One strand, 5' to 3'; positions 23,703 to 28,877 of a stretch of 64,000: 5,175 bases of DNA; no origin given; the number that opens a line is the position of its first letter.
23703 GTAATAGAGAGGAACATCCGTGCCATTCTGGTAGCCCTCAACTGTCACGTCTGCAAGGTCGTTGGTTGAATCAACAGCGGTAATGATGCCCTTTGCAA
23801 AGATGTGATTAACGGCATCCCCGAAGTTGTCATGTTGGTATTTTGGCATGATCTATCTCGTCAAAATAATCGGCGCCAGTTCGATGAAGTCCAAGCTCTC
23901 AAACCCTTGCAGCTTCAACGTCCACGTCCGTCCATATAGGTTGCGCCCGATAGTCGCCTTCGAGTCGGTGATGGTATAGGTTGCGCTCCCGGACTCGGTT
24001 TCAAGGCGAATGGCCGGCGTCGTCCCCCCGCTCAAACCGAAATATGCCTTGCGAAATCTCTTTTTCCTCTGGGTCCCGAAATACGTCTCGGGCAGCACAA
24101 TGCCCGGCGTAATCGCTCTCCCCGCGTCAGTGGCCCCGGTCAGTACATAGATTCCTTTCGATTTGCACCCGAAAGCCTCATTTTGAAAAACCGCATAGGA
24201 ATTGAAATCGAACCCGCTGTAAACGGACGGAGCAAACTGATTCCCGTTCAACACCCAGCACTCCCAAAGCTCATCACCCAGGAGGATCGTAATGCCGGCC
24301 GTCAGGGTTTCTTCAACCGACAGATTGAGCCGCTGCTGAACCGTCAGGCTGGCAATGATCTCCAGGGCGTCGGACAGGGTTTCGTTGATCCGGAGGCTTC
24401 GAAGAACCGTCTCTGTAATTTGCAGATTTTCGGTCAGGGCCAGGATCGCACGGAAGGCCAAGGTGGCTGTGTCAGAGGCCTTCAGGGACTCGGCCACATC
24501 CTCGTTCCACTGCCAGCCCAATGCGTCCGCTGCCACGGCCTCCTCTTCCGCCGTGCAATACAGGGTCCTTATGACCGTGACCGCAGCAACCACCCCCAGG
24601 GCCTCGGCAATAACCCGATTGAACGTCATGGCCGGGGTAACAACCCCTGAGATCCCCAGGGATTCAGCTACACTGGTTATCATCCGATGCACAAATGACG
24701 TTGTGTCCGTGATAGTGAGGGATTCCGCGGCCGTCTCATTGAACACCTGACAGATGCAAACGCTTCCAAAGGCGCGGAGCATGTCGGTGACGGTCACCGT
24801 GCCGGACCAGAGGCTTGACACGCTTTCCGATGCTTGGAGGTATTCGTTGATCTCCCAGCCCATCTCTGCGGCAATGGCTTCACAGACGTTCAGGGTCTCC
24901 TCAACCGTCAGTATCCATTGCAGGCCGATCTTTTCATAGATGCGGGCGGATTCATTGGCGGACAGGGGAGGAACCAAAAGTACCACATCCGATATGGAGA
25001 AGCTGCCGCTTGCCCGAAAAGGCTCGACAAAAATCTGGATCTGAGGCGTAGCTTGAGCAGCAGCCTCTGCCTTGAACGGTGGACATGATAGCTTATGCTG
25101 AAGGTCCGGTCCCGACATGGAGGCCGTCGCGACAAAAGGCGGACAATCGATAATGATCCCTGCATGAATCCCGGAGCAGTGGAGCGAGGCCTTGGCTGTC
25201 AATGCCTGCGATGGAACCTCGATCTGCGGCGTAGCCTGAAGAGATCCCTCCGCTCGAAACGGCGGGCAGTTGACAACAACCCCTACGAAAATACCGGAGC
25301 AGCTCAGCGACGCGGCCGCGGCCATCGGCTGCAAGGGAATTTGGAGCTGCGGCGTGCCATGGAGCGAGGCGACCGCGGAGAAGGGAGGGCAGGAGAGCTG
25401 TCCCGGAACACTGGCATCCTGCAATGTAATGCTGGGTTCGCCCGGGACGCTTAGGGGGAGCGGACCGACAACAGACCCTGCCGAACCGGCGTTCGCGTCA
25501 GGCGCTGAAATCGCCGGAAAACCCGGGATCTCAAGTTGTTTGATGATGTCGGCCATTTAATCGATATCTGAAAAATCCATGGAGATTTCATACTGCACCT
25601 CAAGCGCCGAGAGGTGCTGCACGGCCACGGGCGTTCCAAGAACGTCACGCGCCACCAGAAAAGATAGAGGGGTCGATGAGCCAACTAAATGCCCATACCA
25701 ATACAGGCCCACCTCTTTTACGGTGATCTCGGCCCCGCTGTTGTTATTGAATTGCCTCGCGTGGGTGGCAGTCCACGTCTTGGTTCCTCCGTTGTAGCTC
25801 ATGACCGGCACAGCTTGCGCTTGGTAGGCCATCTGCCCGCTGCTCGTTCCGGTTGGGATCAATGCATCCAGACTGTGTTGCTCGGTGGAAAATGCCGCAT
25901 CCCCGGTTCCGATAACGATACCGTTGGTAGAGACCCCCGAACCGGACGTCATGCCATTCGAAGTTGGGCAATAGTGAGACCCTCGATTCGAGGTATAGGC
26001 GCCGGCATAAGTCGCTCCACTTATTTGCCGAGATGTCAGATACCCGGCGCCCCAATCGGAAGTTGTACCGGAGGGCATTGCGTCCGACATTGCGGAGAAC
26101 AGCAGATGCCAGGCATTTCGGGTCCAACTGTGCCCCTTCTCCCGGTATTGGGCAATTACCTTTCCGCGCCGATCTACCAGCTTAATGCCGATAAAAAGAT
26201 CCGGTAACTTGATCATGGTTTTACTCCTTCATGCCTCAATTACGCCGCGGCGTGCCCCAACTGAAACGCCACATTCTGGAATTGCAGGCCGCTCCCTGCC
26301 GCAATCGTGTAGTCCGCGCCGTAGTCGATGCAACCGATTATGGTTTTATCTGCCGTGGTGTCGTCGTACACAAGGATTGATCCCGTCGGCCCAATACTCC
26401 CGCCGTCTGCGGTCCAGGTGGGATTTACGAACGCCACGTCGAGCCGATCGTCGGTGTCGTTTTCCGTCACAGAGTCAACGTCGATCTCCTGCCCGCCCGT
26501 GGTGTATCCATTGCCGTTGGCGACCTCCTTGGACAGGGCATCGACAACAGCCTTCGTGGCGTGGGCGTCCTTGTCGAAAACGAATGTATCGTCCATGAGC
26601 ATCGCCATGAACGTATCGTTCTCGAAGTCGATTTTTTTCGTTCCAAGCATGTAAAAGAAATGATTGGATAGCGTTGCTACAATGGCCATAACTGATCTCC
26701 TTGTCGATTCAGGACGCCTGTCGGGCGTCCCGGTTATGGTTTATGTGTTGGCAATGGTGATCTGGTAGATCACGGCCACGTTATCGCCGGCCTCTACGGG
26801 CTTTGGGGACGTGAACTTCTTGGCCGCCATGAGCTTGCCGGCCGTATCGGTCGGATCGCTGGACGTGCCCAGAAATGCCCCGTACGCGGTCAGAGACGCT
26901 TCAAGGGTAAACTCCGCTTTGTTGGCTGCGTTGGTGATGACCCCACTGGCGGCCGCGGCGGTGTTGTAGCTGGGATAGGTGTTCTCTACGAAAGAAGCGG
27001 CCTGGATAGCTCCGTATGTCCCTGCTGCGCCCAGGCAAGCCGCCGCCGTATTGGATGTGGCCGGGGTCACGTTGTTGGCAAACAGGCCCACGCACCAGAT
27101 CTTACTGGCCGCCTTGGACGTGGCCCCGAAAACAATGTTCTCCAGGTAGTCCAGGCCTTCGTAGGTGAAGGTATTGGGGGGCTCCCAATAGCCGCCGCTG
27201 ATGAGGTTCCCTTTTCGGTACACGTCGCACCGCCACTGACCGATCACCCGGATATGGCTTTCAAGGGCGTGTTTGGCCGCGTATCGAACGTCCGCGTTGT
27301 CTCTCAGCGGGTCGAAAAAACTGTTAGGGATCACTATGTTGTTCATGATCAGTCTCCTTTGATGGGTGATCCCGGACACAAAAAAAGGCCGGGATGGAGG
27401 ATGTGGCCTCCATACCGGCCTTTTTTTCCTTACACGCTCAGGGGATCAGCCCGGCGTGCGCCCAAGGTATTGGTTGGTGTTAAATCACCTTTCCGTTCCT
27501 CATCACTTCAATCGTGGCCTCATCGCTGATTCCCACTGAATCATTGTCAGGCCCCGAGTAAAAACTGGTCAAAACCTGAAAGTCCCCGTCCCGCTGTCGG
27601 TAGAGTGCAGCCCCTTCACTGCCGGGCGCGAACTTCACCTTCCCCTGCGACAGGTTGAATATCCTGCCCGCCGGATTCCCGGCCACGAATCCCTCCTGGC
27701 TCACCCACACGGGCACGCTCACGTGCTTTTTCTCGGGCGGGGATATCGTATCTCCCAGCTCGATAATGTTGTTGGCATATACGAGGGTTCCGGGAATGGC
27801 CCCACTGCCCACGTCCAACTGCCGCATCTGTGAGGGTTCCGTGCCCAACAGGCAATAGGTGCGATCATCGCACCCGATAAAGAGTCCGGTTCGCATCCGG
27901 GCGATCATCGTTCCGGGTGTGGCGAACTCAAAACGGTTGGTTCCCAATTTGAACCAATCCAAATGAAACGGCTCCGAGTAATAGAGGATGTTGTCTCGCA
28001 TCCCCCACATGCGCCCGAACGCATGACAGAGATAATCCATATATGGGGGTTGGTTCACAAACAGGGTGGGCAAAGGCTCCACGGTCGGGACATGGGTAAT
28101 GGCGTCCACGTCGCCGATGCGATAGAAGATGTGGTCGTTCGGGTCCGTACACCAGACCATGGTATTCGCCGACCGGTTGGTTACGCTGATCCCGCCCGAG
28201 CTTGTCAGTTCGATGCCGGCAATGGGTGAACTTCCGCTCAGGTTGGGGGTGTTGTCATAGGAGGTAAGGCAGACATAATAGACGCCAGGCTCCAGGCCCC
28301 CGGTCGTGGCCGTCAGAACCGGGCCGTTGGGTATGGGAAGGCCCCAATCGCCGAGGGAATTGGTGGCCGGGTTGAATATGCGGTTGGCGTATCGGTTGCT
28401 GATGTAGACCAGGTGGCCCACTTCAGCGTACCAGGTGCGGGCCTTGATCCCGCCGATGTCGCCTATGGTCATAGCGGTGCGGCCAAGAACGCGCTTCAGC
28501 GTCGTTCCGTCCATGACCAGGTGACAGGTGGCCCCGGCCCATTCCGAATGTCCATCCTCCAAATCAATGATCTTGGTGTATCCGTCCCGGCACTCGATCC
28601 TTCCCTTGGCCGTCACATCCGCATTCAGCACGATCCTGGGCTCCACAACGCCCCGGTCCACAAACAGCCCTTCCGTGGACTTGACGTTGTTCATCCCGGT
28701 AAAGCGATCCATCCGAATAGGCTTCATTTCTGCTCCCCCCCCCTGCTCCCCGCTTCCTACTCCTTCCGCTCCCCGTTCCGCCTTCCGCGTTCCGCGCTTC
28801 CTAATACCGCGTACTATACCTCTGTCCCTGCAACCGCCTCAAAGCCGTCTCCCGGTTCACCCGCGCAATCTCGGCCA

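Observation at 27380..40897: Three-copy switch-like RNA leader in front of every late operon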

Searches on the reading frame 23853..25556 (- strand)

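Call 48: search_protein_families(library=phrogs, proteins=[window:23853-25556:-])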
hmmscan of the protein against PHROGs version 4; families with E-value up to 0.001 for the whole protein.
window:23853-25556:- (567 aa): 2 families
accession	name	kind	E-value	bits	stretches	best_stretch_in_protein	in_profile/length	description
phrog_26502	-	head and packaging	1.7e-21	77.4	1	354-560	390-602/620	virion structural protein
phrog_12240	-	unknown function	2.2e-11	44.8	1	198-478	24-282/387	-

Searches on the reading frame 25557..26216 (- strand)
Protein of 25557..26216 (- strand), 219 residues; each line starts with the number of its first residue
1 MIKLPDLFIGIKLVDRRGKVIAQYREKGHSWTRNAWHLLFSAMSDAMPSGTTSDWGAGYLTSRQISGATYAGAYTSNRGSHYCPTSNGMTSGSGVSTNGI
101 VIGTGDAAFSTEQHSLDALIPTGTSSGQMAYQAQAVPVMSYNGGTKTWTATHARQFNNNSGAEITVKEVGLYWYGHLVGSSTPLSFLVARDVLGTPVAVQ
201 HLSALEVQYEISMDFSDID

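Call 48: search_protein_families(library=phrogs, proteins=[window:25557-26216:-])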
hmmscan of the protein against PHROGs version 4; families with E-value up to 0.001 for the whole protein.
window:25557-26216:- (219 aa): 1 family
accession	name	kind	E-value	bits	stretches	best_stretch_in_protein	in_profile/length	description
phrog_4176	-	tail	0.00024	21.7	1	97-215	56-167/309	tail fiber protein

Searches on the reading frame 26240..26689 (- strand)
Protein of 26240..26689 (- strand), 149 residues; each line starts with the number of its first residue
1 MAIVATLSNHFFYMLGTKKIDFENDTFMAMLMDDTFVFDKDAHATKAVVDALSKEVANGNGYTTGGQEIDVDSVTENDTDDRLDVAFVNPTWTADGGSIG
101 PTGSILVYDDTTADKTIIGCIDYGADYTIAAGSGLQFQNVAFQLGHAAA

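Call 48: search_protein_families(library=phrogs, proteins=[window:26240-26689:-])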
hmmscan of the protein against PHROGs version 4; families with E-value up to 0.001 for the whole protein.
window:26240-26689:- (149 aa): 1 family
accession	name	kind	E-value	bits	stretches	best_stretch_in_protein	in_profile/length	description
phrog_644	-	unknown function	3.3e-16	60.6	1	1-135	1-130/174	-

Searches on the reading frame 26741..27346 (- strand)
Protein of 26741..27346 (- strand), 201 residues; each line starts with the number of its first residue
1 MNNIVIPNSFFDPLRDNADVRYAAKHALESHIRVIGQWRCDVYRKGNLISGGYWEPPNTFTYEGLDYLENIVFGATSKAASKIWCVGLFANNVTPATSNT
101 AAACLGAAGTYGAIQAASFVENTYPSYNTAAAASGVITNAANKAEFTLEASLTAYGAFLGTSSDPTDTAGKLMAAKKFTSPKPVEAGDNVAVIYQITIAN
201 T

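Call 11: search_protein_families(library=phrogs, proteins=[window:26741-27346:-])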
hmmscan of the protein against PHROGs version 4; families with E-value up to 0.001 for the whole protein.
window:26741-27346:- (201 aa): 1 family
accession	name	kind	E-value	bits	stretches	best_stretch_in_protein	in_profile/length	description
phrog_8123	-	unknown function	5.9e-24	85.8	1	49-199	40-191/192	-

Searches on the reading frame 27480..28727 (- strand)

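Call 11: search_protein_families(library=phrogs, proteins=[window:27480-28727:-])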
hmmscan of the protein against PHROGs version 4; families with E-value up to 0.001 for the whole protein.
window:27480-28727:- (415 aa): 2 families
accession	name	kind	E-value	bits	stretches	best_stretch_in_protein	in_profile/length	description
phrog_8040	-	connector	4.4e-33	115.7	1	5-385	5-392/396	head closure Hc3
phrog_511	-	head and packaging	0.00067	19.1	1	207-303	541-638/862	internal virion protein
